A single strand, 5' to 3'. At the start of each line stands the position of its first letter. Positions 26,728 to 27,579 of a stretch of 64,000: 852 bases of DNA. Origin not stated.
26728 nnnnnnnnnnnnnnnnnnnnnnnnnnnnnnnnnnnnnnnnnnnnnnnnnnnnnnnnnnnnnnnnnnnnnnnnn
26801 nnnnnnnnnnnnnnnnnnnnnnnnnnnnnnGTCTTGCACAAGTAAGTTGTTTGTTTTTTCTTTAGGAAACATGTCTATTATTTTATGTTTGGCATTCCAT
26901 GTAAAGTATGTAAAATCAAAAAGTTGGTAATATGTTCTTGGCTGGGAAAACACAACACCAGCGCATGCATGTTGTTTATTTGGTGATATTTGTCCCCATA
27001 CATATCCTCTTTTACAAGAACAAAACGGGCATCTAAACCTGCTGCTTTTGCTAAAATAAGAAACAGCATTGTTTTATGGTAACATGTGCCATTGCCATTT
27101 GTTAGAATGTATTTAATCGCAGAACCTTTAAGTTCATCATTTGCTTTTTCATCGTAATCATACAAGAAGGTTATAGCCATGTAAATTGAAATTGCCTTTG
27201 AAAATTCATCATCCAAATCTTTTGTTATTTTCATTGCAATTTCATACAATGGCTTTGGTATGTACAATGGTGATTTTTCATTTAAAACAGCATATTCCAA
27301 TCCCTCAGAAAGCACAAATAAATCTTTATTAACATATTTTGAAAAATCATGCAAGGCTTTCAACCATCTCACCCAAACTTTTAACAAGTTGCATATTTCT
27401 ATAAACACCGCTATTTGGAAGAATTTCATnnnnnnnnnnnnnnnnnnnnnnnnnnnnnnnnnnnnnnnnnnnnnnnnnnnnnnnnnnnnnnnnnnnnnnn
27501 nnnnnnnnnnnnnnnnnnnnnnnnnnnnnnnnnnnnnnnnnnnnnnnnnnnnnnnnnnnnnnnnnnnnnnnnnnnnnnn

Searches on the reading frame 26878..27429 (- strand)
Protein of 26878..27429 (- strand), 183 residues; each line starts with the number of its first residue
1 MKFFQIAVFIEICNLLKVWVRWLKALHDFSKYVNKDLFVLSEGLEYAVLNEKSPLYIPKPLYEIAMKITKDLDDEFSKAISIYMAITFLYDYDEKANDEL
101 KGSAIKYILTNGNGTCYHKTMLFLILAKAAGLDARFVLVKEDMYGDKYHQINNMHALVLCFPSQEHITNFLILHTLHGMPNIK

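Call 14: search_protein_families(library=pfam, proteins=[window:26878-27429:-], max_evalue=0.01)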
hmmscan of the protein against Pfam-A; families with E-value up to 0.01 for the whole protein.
window:26878-27429:- (183 aa): 2 families
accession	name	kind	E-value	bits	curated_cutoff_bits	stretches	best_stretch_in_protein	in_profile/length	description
PF01841.26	Transglut_core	-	4.2e-09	37.1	23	1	64-142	3-80/108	Transglutaminase-like superfamily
PF14381.12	EDR1_CTR1_ARMC3_pept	-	0.0048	17.2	27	1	100-153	127-181/203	EDR1/CTR1/ARMC3, peptidase-like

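Call 91: search_protein_families(library=padloc, proteins=[window:26878-27429:-], max_evalue=0.01)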
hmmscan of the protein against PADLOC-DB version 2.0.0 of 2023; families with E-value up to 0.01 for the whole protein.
window:26878-27429:- (183 aa): 0 families
